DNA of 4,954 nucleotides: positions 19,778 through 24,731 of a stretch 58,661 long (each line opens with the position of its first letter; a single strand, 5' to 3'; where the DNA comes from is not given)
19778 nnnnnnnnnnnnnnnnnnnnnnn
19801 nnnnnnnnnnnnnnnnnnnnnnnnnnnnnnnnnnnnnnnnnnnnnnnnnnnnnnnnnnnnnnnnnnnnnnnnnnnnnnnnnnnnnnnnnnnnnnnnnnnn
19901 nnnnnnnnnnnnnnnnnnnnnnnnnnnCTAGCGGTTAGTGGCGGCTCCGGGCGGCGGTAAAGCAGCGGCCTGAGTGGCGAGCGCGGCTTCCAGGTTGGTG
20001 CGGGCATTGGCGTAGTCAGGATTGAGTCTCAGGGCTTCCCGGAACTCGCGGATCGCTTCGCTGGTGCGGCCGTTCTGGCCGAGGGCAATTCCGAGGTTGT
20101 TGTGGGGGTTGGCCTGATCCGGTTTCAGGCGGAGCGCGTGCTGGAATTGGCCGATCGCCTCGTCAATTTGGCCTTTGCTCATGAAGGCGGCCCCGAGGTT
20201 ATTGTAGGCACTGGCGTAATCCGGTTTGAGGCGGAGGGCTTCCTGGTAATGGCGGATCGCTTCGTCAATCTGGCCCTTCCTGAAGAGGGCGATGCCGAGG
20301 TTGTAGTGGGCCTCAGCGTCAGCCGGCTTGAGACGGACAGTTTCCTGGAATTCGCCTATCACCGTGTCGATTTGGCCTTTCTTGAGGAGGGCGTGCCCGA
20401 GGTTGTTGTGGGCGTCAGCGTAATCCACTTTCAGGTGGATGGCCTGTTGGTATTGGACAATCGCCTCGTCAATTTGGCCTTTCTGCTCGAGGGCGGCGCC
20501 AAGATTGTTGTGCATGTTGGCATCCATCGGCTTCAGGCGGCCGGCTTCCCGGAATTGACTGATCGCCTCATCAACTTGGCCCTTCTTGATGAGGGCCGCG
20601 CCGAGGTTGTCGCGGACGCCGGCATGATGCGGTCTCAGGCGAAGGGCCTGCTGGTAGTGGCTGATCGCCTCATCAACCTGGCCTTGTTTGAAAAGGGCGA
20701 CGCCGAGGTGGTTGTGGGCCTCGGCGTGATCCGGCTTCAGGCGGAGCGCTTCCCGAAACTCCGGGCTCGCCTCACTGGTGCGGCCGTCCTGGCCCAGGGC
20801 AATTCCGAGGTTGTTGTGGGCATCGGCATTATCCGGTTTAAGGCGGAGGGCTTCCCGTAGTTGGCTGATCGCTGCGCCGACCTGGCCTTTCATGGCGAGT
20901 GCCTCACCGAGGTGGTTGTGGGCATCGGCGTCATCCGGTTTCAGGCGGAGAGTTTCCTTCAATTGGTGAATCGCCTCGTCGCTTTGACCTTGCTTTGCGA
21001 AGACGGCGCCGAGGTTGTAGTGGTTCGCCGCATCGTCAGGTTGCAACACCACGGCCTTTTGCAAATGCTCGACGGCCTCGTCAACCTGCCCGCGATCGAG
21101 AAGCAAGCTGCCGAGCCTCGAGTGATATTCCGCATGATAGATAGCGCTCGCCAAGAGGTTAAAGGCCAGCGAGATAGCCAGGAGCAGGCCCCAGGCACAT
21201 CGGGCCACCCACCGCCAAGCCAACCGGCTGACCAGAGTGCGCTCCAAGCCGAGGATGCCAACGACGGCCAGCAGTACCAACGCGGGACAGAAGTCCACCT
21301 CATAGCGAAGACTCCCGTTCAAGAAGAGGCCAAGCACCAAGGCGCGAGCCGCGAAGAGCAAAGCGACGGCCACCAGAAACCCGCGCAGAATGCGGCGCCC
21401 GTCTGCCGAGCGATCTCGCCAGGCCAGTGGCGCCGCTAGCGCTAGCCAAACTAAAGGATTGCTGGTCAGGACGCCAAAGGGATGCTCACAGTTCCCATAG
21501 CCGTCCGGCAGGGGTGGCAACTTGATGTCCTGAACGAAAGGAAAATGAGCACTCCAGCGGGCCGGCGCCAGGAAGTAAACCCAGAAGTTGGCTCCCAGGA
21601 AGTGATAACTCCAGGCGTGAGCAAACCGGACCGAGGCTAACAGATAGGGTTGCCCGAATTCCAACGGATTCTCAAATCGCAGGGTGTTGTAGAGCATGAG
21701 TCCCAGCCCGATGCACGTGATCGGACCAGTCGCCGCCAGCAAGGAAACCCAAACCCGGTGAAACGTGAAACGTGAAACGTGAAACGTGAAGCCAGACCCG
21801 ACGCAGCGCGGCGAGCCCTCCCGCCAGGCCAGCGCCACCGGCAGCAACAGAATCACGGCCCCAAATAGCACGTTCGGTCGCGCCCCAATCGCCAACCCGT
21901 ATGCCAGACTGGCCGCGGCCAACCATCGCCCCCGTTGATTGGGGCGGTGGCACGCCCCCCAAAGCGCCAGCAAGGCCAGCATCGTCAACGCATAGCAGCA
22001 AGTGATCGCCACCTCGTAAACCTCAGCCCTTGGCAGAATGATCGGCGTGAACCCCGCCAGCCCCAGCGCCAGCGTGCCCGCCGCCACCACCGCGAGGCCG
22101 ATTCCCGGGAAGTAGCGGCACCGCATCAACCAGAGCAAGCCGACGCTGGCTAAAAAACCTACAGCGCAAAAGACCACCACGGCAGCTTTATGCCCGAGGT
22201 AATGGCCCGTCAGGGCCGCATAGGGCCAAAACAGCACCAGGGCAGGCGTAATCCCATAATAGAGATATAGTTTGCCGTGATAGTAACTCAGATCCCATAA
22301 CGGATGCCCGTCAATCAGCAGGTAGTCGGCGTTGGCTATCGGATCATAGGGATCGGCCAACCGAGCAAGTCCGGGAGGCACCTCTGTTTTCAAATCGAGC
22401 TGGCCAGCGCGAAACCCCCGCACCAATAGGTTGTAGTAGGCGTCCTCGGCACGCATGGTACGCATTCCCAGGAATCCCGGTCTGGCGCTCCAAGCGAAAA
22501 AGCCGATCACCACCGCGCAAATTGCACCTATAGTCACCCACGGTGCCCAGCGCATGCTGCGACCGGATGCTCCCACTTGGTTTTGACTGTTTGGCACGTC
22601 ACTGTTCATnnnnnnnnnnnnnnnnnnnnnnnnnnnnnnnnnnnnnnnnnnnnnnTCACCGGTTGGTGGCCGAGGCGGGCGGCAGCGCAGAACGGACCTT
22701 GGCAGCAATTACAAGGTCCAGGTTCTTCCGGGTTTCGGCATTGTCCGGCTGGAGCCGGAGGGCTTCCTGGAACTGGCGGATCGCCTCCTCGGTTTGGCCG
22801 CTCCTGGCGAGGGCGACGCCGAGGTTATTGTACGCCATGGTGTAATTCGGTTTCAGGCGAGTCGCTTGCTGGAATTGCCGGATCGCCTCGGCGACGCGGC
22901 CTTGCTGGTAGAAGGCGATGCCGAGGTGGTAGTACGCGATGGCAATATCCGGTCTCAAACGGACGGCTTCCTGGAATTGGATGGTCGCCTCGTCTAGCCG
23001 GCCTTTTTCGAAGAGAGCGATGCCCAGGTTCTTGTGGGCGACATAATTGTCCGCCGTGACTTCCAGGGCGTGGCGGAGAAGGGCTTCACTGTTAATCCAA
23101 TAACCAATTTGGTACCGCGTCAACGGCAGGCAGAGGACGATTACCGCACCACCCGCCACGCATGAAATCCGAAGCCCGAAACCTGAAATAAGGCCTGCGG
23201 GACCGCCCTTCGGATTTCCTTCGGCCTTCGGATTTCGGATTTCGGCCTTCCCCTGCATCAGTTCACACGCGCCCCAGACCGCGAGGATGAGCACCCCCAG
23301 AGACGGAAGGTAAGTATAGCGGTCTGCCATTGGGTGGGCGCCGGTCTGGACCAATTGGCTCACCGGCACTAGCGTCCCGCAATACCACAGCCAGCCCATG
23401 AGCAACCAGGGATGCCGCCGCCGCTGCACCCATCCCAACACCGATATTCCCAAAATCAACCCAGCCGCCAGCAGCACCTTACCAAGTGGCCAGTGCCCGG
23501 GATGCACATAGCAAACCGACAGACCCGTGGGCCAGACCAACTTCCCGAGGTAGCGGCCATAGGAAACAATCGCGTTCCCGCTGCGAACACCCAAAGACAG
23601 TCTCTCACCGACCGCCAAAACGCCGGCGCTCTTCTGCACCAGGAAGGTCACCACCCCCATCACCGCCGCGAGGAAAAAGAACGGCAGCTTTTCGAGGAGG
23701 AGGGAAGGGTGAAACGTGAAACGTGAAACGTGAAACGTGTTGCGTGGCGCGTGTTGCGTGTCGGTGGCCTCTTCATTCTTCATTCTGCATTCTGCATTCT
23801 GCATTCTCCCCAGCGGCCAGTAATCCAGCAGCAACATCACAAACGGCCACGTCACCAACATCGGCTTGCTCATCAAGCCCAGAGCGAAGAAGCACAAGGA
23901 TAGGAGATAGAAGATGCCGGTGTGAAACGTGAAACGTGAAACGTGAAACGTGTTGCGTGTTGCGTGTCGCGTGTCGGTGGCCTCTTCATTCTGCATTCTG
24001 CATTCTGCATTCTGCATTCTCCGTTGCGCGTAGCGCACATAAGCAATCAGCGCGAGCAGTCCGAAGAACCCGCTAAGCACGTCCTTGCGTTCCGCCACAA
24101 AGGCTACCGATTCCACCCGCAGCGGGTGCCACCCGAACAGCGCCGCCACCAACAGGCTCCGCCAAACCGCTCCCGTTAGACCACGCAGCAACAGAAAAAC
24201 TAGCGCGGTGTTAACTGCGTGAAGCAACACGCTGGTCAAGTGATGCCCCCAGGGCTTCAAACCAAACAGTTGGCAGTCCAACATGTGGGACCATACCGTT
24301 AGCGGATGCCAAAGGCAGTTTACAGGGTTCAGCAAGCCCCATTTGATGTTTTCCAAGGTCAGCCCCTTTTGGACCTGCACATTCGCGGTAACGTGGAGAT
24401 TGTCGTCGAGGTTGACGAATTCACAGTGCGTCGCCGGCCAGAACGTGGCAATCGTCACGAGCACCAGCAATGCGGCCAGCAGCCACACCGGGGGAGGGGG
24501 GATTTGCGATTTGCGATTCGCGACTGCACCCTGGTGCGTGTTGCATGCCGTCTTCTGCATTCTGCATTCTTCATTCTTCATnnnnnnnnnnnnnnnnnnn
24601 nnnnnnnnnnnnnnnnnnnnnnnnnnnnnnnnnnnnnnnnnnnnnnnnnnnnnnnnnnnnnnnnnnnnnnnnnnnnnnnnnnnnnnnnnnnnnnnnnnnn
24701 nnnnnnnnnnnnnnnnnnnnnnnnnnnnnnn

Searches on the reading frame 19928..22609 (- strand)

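Call 7: search_protein_families(library=pfam, proteins=[window:19928-22609:-], max_evalue=0.001)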
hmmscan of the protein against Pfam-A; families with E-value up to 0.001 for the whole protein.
window:19928-22609:- (893 aa): 34 families (the best 25 are shown)
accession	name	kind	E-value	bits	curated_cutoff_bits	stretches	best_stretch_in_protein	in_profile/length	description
PF13414.12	TPR_11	-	1.2e-101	332.6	26.8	11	774-813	3-42/42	TPR repeat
PF00515.34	TPR_1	-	2.8e-82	267.9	27.8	8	765-798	1-34/34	Tetratricopeptide repeat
PF07719.23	TPR_2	-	4.1e-79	254.7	27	8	765-798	1-34/34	Tetratricopeptide repeat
PF13431.12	TPR_17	-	1.6e-59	193.7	24.4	5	516-547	2-33/34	Tetratricopeptide repeat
PF13181.12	TPR_8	-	1.2e-55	181.4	25.7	2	765-798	1-34/34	Tetratricopeptide repeat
PF13432.12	TPR_16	-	1e-54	182.9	32.7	6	601-661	3-63/65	Tetratricopeptide repeat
PF13424.12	TPR_12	-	1.2e-46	157.3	30.1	6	765-829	3-75/77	Tetratricopeptide repeat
PF14559.12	TPR_19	-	1.2e-44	150.9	25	7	639-701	1-63/68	Tetratricopeptide repeat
PF13428.12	TPR_14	-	6.8e-39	128.7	23.5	1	766-807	2-43/44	Tetratricopeptide repeat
PF13374.12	TPR_10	-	5.3e-32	109.3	27.5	1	633-659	6-32/42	Tetratricopeptide repeat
PF03704.23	BTAD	-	8e-28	98.1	22.1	4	725-793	56-124/146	Bacterial transcriptional activator domain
PF13176.12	TPR_7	-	6e-27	91.8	27.9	0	631-660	1-30/36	Tetratricopeptide repeat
PF23914.1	TPR_CcmH_CycH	-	4.2e-22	79.1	42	3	522-622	45-148/158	Cytochrome c-type biogenesis protein H TPR domain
PF24575.1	TPR_Slam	-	3.8e-21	75.9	35.2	1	637-686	55-104/104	Surface lipoprotein assembly modifier, N-terminal TPR repeats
PF13174.12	TPR_6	-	7.8e-19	67.4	26.3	0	635-660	6-31/33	Tetratricopeptide repeat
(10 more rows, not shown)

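Call 26: search_protein_families(library=ncbifam, proteins=[window:19928-22609:-], max_evalue=0.01)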
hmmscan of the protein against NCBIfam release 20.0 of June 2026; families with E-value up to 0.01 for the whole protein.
window:19928-22609:- (893 aa): 47 families (the best 25 are shown)
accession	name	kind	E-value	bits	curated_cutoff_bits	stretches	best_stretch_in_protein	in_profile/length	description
TIGR02917.1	PEP_TPR_lipo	equivalog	4.1e-70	236.7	312.2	3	626-830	326-530/899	XrtA/PEP-CTERM system TPR-repeat protein PrsT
NF040959.1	MamA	equivalog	6.5e-68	228.2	200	3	608-751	50-193/204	magnetosome protein MamA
TIGR02521.1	type_IV_pilW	equivalog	1.1e-56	192.1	154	4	573-689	43-161/234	type IV pilus biogenesis/stability protein PilW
NF033762.1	social_mot_Tgl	equivalog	2.8e-55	187.4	225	5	594-688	30-125/252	social motility TPR repeat lipoprotein Tgl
NF008391.2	PRK11189.1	equivalog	7e-39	134.1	250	4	788-861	88-161/297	lipoprotein NlpI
NF033758.1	gliding_GltE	equivalog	5.4e-34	117.9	225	4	691-804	216-329/411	adventurous gliding motility TPR repeat lipoprotein GltE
NF008520.0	PRK11447.1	equivalog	1.4e-30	105.9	858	6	670-730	276-336/1157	cellulose synthase complex outer membrane protein BcsC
TIGR02552.1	LcrH_SycD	equivalog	3.3e-30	104.6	104.8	4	754-867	7-120/136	SycD/LcrH family type III secretion system chaperone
NF047507.1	TPR_BatC_Lepto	exception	6.5e-30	104.2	175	4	742-805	69-136/214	TPR repeat-containing protein BatC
NF033920.0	C39_PA2778_fam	equivalog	8.4e-30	104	150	5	774-864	165-255/255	PA2778 family cysteine peptidase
NF047558.1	TPR_END_plus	domain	5.3e-28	96.7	32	2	530-561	2-33/56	TPR end-of-group domain-containing protein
NF041054.1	WAxxUGC_long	equivalog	1.5e-27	96.8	300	1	763-797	274-308/354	ResA-like WAxxUGC motif-containing protein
NF047371.1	FlcA_CTERM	equivalog_domain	2.5e-25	89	300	4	624-725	433-535/646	periplasmic flagellar collar protein FlcA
NF002725.1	PRK02603.1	equivalog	4.8e-25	88.5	143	5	763-852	33-125/173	photosystem I assembly protein Ycf3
TIGR00990.1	3a0801s09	subfamily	8.2e-25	87.5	757.25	2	500-676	338-513/615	mitochondrial import receptor subunit TOM70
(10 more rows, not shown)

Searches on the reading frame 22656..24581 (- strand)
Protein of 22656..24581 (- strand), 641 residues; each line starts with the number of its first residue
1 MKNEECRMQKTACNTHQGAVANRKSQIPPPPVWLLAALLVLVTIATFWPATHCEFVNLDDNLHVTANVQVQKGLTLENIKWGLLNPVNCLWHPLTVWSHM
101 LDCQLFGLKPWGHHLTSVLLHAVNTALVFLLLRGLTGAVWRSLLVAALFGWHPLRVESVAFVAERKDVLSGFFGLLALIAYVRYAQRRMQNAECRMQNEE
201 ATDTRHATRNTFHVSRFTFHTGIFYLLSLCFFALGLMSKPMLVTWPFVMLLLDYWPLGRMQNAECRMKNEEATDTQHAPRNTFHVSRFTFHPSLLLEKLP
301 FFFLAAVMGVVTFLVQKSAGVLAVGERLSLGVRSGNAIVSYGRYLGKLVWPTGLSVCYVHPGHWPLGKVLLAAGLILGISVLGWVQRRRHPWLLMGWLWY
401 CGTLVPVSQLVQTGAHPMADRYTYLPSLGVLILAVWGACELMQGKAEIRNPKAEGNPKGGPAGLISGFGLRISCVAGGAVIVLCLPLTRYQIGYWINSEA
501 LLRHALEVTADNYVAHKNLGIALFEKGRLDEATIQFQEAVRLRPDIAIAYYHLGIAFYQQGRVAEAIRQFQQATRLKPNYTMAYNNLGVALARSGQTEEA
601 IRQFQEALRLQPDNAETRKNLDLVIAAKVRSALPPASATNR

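Call 7: search_protein_families(library=pfam, proteins=[window:22656-24581:-], max_evalue=0.001)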
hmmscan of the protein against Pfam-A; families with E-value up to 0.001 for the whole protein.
window:22656-24581:- (641 aa): 18 families
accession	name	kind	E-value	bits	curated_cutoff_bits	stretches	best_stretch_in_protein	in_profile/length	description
PF13414.12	TPR_11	-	2.7e-26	91.4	26.8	3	522-561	3-42/42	TPR repeat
PF07719.23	TPR_2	-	7.8e-26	88.5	27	3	583-614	3-34/34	Tetratricopeptide repeat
PF00515.34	TPR_1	-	1.5e-24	85.1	27.8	3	583-614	3-34/34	Tetratricopeptide repeat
PF13432.12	TPR_16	-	4.4e-24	85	32.7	2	553-615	3-65/65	Tetratricopeptide repeat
PF13424.12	TPR_12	-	2.7e-18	66.3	30.1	2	545-611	1-75/77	Tetratricopeptide repeat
PF13431.12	TPR_17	-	9.4e-17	60.3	24.4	1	570-601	2-33/34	Tetratricopeptide repeat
PF13181.12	TPR_8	-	3e-16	58.6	25.7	1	583-614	3-34/34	Tetratricopeptide repeat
PF13374.12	TPR_10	-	7.8e-13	48.4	27.5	1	582-610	3-31/42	Tetratricopeptide repeat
PF13428.12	TPR_14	-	2.2e-12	46.8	23.5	1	586-621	6-41/44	Tetratricopeptide repeat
PF14559.12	TPR_19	-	1.5e-11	44.9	25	1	558-616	2-60/68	Tetratricopeptide repeat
PF13371.12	TPR_9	-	1.6e-07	31.6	35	0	525-579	7-61/73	Tetratricopeptide repeat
PF13174.12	TPR_6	-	5.9e-07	30.2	26.3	0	549-574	2-27/33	Tetratricopeptide repeat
PF07721.20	TPR_4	-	4.7e-06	27.2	27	0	583-604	3-24/26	Tetratricopeptide repeat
PF03704.23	BTAD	-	4.8e-06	27.4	22.1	0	503-575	52-124/146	Bacterial transcriptional activator domain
PF13176.12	TPR_7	-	6.2e-06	26.3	27.9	0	583-614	1-34/36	Tetratricopeptide repeat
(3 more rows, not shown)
